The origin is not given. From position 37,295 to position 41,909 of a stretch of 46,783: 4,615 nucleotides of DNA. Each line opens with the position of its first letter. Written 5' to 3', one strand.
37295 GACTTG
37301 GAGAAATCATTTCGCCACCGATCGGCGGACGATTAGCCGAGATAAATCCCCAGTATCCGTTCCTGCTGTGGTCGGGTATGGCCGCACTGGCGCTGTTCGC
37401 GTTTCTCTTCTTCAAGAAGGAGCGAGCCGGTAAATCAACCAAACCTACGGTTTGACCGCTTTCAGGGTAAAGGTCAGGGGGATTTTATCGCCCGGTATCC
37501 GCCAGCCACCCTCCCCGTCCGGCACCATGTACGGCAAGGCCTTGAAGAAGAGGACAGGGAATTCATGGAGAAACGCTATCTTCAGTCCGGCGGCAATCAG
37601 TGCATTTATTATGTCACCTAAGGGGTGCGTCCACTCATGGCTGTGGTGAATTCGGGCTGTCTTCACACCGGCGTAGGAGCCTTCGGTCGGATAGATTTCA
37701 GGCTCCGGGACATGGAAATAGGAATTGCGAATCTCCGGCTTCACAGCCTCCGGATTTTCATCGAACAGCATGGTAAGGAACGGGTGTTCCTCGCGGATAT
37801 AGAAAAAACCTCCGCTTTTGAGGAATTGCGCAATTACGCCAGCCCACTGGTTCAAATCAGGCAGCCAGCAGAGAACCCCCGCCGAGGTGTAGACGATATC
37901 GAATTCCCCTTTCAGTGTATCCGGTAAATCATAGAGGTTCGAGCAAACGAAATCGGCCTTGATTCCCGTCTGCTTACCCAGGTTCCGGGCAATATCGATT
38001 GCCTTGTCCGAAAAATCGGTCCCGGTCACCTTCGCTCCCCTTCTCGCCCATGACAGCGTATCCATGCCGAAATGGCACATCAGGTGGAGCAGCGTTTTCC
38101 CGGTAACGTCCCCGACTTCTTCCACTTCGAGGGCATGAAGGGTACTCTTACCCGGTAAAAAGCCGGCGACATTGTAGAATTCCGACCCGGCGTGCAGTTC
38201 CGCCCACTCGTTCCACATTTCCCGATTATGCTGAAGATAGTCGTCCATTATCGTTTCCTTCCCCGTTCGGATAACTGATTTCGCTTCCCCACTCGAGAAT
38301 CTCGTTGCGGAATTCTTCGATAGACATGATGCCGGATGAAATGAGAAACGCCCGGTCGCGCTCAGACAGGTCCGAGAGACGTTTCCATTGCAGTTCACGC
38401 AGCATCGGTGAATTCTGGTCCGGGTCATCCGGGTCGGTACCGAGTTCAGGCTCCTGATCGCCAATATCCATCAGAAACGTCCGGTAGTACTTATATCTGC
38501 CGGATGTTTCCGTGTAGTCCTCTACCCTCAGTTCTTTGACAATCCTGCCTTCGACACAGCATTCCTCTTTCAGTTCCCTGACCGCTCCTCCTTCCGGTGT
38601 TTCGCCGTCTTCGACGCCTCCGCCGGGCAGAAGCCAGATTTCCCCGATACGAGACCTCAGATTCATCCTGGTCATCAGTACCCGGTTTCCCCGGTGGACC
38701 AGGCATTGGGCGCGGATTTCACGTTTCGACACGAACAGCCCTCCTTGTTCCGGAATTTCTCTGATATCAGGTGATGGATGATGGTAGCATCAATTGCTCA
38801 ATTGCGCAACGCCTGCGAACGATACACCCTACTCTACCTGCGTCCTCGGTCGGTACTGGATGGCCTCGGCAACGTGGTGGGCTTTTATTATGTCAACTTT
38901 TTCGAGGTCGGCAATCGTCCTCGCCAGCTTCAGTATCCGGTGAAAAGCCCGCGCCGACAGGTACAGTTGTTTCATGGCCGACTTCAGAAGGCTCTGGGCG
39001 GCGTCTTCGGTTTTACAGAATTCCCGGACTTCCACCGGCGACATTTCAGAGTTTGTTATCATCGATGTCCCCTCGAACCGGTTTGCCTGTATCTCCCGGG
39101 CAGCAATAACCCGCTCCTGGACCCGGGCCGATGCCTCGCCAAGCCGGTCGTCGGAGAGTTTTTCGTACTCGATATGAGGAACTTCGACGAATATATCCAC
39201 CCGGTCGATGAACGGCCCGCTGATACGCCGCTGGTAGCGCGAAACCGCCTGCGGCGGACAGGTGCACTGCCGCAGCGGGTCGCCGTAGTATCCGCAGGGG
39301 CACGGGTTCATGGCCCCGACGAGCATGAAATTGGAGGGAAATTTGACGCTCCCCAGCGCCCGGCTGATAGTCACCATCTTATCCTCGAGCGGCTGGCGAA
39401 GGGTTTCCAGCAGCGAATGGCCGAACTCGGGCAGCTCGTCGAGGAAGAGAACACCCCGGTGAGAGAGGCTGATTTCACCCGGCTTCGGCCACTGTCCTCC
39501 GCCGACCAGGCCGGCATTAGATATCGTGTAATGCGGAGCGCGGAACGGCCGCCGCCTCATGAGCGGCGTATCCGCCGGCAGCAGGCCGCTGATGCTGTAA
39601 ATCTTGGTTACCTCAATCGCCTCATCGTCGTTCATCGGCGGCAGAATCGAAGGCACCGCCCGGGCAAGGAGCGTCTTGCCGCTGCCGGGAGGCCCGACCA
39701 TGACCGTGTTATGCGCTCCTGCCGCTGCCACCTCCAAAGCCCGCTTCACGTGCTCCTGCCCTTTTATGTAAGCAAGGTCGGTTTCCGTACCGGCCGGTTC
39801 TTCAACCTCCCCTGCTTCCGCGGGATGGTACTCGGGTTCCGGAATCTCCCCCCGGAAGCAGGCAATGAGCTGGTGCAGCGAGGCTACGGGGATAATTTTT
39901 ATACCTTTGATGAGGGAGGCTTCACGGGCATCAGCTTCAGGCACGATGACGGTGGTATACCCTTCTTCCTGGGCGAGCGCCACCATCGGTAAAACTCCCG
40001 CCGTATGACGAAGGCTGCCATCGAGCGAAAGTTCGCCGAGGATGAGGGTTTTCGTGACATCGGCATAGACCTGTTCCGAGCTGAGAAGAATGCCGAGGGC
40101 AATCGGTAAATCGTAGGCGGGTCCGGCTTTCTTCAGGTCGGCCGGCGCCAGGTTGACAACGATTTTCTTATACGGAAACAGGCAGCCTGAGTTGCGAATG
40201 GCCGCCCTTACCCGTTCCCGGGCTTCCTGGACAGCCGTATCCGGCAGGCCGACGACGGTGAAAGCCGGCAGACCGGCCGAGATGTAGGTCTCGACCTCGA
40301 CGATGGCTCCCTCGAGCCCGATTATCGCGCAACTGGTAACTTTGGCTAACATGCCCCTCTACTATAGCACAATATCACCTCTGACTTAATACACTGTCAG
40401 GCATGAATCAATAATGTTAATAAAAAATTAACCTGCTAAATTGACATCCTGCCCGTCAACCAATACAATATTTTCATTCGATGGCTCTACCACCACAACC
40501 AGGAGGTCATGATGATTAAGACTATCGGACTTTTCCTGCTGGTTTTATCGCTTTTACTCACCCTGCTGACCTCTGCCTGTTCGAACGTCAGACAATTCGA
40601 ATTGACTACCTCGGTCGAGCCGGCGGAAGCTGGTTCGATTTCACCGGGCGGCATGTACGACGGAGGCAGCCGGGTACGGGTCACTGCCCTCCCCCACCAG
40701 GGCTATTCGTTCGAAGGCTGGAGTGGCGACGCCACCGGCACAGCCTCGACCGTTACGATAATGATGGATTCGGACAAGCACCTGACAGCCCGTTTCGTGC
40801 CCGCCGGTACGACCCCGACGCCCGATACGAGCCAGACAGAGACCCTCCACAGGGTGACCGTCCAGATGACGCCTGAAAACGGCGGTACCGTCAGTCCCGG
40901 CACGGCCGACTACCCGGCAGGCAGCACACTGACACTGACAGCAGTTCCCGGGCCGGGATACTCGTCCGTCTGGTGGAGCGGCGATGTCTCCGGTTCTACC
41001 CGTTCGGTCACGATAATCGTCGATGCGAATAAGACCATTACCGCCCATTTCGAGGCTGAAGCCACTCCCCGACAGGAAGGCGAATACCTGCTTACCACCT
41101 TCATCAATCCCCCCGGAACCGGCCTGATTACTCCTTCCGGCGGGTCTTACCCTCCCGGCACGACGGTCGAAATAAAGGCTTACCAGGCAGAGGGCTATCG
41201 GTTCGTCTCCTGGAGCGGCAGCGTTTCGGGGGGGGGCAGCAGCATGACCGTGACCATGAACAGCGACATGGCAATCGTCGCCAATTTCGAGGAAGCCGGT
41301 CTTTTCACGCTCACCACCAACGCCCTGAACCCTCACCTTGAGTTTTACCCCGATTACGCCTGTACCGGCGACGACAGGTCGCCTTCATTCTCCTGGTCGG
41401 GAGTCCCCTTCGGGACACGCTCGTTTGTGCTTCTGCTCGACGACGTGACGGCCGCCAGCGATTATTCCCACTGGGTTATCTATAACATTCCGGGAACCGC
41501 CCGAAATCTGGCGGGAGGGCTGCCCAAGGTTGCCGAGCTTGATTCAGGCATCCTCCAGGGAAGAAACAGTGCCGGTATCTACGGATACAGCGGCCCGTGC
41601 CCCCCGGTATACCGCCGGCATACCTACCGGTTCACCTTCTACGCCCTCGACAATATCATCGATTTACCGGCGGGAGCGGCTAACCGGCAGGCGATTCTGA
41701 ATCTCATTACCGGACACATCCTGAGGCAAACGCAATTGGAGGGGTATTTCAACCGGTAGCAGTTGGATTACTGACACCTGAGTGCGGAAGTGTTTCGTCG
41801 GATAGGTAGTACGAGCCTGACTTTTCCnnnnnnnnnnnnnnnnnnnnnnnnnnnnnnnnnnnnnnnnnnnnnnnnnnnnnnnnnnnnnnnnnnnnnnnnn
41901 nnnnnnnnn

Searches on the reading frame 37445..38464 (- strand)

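Call 10: search_protein_families(library=ncbifam, proteins=[window:37445-38464:-], max_evalue=0.01)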
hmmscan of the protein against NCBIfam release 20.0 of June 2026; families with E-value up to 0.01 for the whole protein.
window:37445-38464:- (339 aa): 13 families
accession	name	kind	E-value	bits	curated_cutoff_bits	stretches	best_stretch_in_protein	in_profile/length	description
TIGR01983.1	UbiG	equivalog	4.9e-10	39.1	102.95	1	118-223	46-151/228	bifunctional 2-polyprenyl-6-hydroxyphenol methylase/3-demethylubiquinol 3-O-methyltransferase UbiG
TIGR04290.1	meth_Rta_06860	hypoth_equivalog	7.7e-08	32.1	300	1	118-198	46-125/226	TIGR04290 family methyltransferase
TIGR02021.1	BchM-ChlM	equivalog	2.7e-07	30.2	158.9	1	80-193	10-124/218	magnesium protoporphyrin IX methyltransferase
NF040539.1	AST_met_ArsM_2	exception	3.8e-06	26.9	240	1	117-222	52-162/262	putative arsinothricin biosynthesis methyltransferase ArsM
NF011529.0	PRK14968.1-3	equivalog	4.1e-06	26.4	162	1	114-193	27-104/198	putative methyltransferase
NF045649.1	2X_seleno_MduS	exception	8.8e-06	24.9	380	1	84-192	8-114/338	methyltransferase domain-containing selenoprotein MduS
NF043040.1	corrin_prot_MT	hypoth_equivalog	0.00023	20.6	180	1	121-226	41-150/216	corrinoid protein-associated methyltransferase CpaM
NF008264.0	PRK11036.1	equivalog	0.00029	20.4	366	1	137-221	60-145/261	tRNA uridine 5-oxyacetic acid(34) methyltransferase CmoM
NF041255.1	mycofact_MftM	equivalog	0.00045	19.6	200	1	120-181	138-199/289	mycofactocin oligosaccharide methyltransferase MftM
TIGR04345.1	ovoA_Cterm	equivalog_domain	0.00061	19.4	170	1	87-166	10-86/242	putative 4-mercaptohistidine N1-methyltransferase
TIGR02072.1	BioC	equivalog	0.00068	19.5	184.95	1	125-222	38-131/244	malonyl-ACP O-methyltransferase BioC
TIGR01934.1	MenG_MenH_UbiE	subfamily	0.0027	17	158.35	1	114-225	32-143/223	ubiquinone/menaquinone biosynthesis methyltransferase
NF001244.0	PRK00216.1-5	equivalog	0.0051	16.1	216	1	115-225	42-155/236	bifunctional demethylmenaquinone methyltransferase/2-methoxy-6-polyprenyl-1,4-benzoquinol methylase UbiE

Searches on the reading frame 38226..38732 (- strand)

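Call 10: search_protein_families(library=ncbifam, proteins=[window:38226-38732:-], max_evalue=0.01)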
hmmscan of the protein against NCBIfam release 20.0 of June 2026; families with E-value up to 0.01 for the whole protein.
window:38226-38732:- (168 aa): 18 families
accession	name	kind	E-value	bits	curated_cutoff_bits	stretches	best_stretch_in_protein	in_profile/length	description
NF008044.0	PRK10776.1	equivalog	1.4e-09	37.9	148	1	4-94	4-93/130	8-oxo-dGTP diphosphatase MutT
TIGR00586.1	mutt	equivalog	9.6e-09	35.3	97.9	1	5-66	6-67/129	8-oxo-dGTP diphosphatase MutT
NF006530.0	PRK08999.1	equivalog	3.7e-08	32.8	245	1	7-66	9-68/315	Nudix family hydrolase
NF001938.0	PRK00714.1-5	equivalog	6.2e-07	28.9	116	1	9-61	24-75/172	RNA pyrophosphohydrolase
NF041652.1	Nud_hyd_Dein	equivalog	2e-06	28.1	200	1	29-69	41-81/152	Nudix hydrolase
NF001936.0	PRK00714.1-3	equivalog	1.7e-05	24.8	118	1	25-60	29-64/155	RNA pyrophosphohydrolase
NF007834.0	PRK10546.1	equivalog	2.1e-05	24.4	156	1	11-69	10-68/135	pyrimidine (deoxy)nucleoside triphosphate diphosphatase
NF001935.0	PRK00714.1-2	equivalog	0.00011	21.8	259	1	31-68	31-68/183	RNA pyrophosphohydrolase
NF001937.0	PRK00714.1-4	equivalog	0.00013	21.7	139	1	11-70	15-70/161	RNA pyrophosphohydrolase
TIGR02705.1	nudix_YtkD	equivalog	0.00016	21.2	154.4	1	16-68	35-79/156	RNA deprotection pyrophosphohydrolase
NF001934.0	PRK00714.1-1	equivalog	0.00036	20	241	1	31-69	31-69/176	RNA pyrophosphohydrolase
NF012016.0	PRK15472.1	equivalog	0.0016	18.2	95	1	11-59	10-59/141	nucleoside triphosphatase NudI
NF001299.0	PRK00241.1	equivalog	0.0018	17.8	158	1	10-61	140-189/263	NAD(+) diphosphatase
NF052459.1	OxoGTPPhMutT1Mycb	equivalog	0.0027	16.9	475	1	32-76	30-74/292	8-oxo-(d)GTP phosphatase MutT1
NF003787.0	PRK05379.1-4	equivalog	0.0037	16.3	449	1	11-60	215-262/346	bifunctional nicotinamide-nucleotide adenylyltransferase/Nudix hydroxylase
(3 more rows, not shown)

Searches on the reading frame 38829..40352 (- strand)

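Call 10: search_protein_families(library=ncbifam, proteins=[window:38829-40352:-], max_evalue=0.01)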
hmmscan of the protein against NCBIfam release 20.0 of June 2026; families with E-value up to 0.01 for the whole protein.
window:38829-40352:- (507 aa): 15 families
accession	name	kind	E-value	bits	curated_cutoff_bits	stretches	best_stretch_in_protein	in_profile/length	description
TIGR00368.1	TIGR00368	hypoth_equivalog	9.7e-183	608.3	362.4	1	6-501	2-499/499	YifB family Mg chelatase-like AAA ATPase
NF007365.0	PRK09862.1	equivalog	6.5e-127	424.2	530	1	2-501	3-492/506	YifB family Mg chelatase-like AAA ATPase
TIGR02902.1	spore_lonB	equivalog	7.7e-15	54.5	723.3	2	70-164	434-528/531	ATP-dependent protease LonB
TIGR00764.1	lon_rel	equivalog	2.6e-12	46.1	516.6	2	194-241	18-65/608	ATP-dependent protease LonB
TIGR02903.1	spore_lon_C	equivalog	2.4e-11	42.8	678.8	2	193-331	153-298/615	Lon family ATP-dependent protease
TIGR02442.1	Cob-chelat-sub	hypoth_equivalog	1e-08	34.1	779.45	1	283-350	112-179/641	putative cobaltochelatase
TIGR00416.1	sms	equivalog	3.6e-06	26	403.05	1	73-161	366-452/454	DNA repair protein RadA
TIGR02031.1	BchD-ChlD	equivalog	9e-06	24.6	499.55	1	201-350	2-143/608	magnesium chelatase ATPase subunit D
NF038308.1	RNA_repair_RtcR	equivalog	4.1e-05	22.6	650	0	284-328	264-308/530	RNA repair transcriptional activator RtcR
TIGR02030.1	BchI-ChlI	equivalog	6.2e-05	22.3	466.95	0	283-350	116-183/337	magnesium chelatase ATPase subunit I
TIGR03922.1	T7SS_EccA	equivalog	0.00019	20.1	466.65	1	203-238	303-337/557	type VII secretion AAA-ATPase EccA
NF000868.0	PRK00080.1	equivalog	0.00024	20.1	282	0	193-234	24-72/330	Holliday junction branch migration DNA helicase RuvB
TIGR00635.1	ruvB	equivalog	0.0017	17.5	299.05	0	196-233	6-50/305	Holliday junction branch migration DNA helicase RuvB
TIGR01241.2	FtsH_fam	equivalog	0.0021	16.9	600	1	217-233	199-215/598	ATP-dependent zinc metalloprotease FtsH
NF003745.1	PRK05342.1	equivalog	0.0075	15.2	359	0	213-237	109-133/418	ATP-dependent Clp protease ATP-binding subunit ClpX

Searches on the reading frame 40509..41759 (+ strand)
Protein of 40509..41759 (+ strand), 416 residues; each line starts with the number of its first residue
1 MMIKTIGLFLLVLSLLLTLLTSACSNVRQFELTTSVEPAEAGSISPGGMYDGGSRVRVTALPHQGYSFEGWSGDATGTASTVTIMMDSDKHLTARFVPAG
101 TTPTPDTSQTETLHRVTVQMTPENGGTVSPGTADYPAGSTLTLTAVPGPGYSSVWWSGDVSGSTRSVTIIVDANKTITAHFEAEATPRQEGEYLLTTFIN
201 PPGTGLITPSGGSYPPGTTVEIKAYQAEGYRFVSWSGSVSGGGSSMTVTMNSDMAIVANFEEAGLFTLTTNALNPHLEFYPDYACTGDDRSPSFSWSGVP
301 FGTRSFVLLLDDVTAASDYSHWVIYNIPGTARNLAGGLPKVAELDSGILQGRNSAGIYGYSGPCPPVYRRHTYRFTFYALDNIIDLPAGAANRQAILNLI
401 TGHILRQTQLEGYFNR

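Call 10: search_protein_families(library=ncbifam, proteins=[window:40509-41759:+], max_evalue=0.01)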
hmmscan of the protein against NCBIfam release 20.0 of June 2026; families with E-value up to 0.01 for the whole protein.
window:40509-41759:+ (416 aa): 4 families
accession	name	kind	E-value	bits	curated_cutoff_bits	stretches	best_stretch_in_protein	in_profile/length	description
TIGR00481.1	TIGR00481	subfamily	1.3e-26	93.1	57.75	1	284-412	9-140/142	YbhB/YbcL family Raf kinase inhibitor-like protein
NF007609.0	PRK10257.1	equivalog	3e-20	72.5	226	1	275-392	15-136/158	kinase inhibitor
NF007330.0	PRK09818.1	equivalog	4.3e-20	72.4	277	1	267-390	23-155/183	kinase inhibitor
TIGR02543.1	List_Bact_rpt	repeat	3.3e-08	33.7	20.95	1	64-95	4-39/44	TIGR02543 family repeat protein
